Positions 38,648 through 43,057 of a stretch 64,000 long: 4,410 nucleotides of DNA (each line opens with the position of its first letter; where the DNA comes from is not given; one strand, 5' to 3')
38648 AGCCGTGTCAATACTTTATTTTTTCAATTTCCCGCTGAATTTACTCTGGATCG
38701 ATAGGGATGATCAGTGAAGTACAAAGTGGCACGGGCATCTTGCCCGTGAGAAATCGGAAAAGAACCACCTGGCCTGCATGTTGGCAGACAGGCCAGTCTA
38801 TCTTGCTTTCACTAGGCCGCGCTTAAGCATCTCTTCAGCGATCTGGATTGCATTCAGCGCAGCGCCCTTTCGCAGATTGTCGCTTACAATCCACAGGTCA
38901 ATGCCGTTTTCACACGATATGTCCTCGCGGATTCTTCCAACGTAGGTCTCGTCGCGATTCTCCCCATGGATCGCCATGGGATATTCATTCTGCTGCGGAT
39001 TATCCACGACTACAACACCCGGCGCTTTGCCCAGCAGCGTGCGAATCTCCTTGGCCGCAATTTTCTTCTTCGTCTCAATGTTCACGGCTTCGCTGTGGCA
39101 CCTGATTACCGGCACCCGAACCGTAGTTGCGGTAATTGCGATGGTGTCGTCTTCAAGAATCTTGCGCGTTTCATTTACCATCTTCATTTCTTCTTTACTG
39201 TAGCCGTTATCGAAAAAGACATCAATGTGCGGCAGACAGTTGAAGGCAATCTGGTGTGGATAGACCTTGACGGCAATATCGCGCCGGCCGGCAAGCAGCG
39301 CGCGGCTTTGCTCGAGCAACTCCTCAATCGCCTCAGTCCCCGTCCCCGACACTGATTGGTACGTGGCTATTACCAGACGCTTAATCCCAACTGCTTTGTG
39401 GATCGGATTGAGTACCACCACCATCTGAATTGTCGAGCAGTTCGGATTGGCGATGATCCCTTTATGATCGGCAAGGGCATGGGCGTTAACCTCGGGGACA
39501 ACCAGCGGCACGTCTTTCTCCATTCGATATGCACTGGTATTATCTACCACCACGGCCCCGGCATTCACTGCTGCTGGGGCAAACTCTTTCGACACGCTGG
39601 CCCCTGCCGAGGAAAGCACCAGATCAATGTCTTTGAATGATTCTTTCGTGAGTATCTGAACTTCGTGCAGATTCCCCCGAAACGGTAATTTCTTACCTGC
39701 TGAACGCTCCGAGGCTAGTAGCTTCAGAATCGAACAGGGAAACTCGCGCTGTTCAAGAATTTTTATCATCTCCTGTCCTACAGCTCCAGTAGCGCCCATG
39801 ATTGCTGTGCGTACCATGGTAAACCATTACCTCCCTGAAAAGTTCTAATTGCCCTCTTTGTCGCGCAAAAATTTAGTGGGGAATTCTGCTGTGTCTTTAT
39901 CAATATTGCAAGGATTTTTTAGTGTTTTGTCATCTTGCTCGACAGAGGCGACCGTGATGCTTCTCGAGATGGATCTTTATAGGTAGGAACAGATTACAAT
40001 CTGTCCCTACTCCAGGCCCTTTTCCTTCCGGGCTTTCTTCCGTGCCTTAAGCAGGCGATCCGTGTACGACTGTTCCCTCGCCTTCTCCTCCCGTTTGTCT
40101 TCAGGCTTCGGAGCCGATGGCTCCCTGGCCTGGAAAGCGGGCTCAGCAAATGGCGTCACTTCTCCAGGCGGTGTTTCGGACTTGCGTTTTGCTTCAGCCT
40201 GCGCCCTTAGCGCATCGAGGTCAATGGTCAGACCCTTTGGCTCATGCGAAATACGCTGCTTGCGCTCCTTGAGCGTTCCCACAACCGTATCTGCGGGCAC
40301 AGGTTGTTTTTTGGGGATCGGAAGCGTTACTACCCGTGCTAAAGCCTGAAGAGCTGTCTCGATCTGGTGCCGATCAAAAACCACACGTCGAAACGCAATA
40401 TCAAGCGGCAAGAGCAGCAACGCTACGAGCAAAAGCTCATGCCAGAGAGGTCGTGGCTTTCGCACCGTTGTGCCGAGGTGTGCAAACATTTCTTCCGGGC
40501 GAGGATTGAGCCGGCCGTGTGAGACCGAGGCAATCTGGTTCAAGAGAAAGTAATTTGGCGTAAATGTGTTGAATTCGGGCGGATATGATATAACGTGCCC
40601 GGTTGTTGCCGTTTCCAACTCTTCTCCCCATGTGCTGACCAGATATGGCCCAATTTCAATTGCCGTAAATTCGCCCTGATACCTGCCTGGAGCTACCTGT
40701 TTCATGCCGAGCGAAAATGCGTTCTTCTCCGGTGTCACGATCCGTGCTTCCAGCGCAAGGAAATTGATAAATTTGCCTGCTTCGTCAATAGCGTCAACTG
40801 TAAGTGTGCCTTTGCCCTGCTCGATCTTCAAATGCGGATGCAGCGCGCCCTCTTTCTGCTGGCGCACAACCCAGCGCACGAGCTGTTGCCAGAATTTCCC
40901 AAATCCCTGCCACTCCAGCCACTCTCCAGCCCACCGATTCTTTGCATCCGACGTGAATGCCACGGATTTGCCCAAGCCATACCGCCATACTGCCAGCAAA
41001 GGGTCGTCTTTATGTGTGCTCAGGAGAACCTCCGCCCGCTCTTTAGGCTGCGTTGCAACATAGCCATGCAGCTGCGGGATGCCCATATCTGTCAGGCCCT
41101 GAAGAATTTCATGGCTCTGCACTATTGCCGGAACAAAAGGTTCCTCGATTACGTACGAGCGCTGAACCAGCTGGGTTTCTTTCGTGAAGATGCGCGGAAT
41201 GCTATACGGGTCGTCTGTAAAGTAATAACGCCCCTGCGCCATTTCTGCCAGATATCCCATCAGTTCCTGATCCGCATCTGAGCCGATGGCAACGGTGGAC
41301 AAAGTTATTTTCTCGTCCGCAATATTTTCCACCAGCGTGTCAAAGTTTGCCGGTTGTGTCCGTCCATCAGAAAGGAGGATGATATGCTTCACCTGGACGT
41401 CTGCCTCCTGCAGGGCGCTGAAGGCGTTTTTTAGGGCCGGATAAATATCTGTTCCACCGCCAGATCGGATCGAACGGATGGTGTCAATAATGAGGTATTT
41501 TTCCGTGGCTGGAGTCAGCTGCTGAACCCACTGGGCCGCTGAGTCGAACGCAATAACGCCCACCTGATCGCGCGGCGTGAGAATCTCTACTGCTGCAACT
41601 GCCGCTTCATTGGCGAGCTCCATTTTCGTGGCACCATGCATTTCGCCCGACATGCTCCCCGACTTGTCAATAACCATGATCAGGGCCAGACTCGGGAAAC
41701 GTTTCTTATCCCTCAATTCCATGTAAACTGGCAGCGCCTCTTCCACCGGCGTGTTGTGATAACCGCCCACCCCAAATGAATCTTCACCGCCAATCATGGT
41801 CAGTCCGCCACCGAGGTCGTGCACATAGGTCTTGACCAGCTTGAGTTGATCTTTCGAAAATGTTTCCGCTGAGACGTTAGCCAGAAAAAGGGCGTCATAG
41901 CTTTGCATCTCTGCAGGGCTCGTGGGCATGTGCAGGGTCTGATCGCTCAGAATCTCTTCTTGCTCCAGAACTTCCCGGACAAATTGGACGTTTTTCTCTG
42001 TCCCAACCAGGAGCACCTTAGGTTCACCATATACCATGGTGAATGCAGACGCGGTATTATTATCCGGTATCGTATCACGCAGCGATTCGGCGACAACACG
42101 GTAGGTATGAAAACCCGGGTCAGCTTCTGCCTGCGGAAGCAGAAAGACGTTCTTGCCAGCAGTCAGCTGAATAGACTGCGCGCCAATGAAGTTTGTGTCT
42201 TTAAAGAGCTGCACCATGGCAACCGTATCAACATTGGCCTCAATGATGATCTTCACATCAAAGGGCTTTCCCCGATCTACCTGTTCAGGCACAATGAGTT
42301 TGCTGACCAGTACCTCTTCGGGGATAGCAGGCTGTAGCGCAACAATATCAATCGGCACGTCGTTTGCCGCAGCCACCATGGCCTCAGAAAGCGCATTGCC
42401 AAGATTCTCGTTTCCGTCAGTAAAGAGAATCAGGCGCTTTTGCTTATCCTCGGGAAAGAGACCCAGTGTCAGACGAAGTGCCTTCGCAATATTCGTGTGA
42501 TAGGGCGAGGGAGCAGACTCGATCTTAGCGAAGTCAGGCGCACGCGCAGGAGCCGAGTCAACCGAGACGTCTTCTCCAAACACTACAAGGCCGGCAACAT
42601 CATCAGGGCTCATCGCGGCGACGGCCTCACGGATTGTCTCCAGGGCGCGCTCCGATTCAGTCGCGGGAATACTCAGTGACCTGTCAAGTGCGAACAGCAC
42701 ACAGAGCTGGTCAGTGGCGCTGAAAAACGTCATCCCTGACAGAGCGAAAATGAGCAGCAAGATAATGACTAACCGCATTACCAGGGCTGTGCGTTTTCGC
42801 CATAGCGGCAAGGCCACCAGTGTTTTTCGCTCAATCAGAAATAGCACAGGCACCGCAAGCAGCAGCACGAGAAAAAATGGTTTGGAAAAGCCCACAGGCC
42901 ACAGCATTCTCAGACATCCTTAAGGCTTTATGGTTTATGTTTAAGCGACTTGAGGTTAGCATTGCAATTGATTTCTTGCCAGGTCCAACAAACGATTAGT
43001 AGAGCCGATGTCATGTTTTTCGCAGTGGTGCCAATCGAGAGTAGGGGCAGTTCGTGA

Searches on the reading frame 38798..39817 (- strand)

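Call 12: search_protein_families(library=pfam, proteins=[window:38798-39817:-], max_evalue=0.01)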
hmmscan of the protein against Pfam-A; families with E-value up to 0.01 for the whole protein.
window:38798-39817:- (339 aa): 5 families
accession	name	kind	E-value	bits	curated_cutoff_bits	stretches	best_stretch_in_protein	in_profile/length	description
PF02774.23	Semialdhyde_dhC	-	1.1e-55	189.1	26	1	136-317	1-184/184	Semialdehyde dehydrogenase, dimerisation domain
PF01118.30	Semialdhyde_dh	-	4.7e-37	127.5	26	1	4-117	2-120/121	Semialdehyde dehydrogenase, NAD binding domain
PF03447.22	NAD_binding_3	-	0.0025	19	24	1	11-96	3-92/116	Homoserine dehydrogenase, NAD binding domain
PF03435.24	Sacchrp_dh_NADP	-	0.0045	17.8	25.1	0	6-110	3-114/129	Saccharopine dehydrogenase NADP binding domain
PF02800.25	Gp_dh_C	-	0.0064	16.5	24.4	0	219-266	63-110/158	Glyceraldehyde 3-phosphate dehydrogenase, C-terminal domain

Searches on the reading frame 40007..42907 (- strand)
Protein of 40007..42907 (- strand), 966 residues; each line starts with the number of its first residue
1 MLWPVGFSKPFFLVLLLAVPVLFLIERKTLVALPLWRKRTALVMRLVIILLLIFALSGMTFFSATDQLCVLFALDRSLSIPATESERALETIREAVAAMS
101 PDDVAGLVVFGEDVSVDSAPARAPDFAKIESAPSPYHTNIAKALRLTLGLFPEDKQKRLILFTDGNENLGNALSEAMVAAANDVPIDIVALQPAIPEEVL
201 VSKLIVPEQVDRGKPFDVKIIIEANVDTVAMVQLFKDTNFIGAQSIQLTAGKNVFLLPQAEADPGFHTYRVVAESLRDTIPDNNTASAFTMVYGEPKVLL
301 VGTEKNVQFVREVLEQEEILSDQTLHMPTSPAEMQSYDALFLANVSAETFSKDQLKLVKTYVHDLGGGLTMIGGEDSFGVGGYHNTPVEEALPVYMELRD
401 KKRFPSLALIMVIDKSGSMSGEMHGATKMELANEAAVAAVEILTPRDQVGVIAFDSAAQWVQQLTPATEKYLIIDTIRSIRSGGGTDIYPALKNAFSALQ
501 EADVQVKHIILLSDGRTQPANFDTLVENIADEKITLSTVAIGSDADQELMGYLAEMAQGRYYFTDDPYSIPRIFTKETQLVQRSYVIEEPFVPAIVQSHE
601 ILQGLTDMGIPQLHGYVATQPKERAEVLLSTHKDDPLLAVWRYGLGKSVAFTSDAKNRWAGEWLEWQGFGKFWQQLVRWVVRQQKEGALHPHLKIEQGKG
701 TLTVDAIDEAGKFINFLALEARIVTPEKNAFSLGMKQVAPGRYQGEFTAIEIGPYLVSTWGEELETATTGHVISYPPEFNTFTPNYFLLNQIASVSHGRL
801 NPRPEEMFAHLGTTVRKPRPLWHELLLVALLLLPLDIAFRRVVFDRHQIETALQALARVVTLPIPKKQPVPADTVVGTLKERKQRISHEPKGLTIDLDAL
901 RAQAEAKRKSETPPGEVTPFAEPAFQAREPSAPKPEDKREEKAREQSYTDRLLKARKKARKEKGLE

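Call 12: search_protein_families(library=pfam, proteins=[window:40007-42907:-], max_evalue=0.01)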
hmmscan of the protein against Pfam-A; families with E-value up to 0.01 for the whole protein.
window:40007-42907:- (966 aa): 9 families
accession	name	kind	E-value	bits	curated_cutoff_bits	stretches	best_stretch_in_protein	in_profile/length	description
PF13519.12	VWA_2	-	3.4e-27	95.6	27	2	409-515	1-106/107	von Willebrand factor type A domain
PF07090.17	GATase1_like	-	2.4e-22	80.2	27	2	589-681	152-246/247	Putative glutamine amidotransferase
PF00092.34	VWA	-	3.3e-22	80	23.8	2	409-573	2-171/174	von Willebrand factor type A domain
PF13768.12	VWA_3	-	1e-19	71.5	27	1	408-563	2-155/155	von Willebrand factor type A domain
PF05762.20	VWA_CoxE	-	3.6e-06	27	26.4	1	401-520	51-165/222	VWA domain containing CoxE-like protein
PF10138.15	vWA-TerF-like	-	3.7e-05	24.4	29.4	1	409-556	4-155/200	vWA found in TerF C terminus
PF01882.25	DUF58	-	7.3e-05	22.5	23.4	1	406-549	35-176/216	Protein of unknown function DUF58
PF24157.1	DUF7408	-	0.00011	22.7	27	0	298-376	2-76/174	Domain of unknown function (DUF7408)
PF09967.15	DUF2201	-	0.00074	20.1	26.4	1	409-498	1-78/123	VWA-like domain (DUF2201)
